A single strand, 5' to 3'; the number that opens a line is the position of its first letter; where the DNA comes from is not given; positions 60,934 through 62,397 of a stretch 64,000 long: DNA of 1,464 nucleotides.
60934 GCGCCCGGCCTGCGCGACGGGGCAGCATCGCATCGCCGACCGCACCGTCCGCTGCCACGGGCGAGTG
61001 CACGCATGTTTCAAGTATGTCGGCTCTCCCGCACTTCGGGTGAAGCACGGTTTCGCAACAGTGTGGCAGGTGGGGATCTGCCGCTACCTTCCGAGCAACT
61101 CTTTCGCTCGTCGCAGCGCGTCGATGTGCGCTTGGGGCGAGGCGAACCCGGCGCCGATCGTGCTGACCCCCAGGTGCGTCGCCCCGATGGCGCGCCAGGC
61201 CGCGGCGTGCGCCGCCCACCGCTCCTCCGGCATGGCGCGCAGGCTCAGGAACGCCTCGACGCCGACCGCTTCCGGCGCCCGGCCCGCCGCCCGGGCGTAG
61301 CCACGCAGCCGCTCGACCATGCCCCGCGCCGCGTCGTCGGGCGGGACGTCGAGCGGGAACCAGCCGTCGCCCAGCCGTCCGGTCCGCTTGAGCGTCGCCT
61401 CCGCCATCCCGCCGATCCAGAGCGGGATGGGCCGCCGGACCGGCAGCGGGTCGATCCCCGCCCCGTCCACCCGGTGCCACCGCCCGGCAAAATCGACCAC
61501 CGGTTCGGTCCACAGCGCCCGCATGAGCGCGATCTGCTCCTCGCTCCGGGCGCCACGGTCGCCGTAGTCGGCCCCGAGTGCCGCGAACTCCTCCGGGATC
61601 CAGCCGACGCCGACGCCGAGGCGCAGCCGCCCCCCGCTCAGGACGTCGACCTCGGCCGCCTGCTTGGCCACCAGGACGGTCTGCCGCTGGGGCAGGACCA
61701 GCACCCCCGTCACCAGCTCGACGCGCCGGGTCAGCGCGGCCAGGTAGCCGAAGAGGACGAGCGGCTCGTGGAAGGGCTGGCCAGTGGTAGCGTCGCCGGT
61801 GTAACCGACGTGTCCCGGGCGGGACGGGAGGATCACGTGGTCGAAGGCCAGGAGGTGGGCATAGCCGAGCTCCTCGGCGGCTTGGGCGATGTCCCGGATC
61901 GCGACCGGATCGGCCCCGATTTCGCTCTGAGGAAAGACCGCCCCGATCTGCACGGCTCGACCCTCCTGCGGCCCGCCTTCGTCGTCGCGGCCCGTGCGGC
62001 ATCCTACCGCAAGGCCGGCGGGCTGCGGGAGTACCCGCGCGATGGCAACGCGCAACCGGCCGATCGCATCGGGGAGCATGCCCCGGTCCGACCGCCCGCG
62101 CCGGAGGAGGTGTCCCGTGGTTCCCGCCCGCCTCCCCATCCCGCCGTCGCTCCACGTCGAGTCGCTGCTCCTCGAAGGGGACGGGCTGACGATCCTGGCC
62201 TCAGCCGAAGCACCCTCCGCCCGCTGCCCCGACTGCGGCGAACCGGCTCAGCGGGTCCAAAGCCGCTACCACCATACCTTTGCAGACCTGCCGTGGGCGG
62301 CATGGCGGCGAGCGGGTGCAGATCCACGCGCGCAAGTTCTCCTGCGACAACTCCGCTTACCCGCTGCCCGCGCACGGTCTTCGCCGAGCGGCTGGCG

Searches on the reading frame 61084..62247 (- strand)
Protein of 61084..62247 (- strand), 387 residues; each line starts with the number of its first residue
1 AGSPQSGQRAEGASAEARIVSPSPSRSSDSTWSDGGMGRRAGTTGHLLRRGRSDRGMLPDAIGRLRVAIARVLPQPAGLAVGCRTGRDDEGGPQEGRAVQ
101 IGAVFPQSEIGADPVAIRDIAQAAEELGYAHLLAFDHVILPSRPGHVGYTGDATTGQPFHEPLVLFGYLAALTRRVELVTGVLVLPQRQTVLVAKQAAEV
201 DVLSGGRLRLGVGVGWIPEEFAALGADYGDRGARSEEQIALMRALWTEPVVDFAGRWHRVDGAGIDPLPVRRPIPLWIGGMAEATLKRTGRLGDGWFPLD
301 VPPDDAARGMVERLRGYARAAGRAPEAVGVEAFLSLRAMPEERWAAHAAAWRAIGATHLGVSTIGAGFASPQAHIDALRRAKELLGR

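Call 54: search_protein_families(library=pfam, proteins=[window:61084-62247:-], max_evalue=0.001)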
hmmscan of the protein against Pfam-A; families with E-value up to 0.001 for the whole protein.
window:61084-62247:- (387 aa): 1 family
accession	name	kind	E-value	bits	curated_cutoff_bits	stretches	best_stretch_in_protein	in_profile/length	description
PF00296.26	Bac_luciferase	-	3.6e-53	181.4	27.9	1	112-355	20-249/314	Luciferase-like monooxygenase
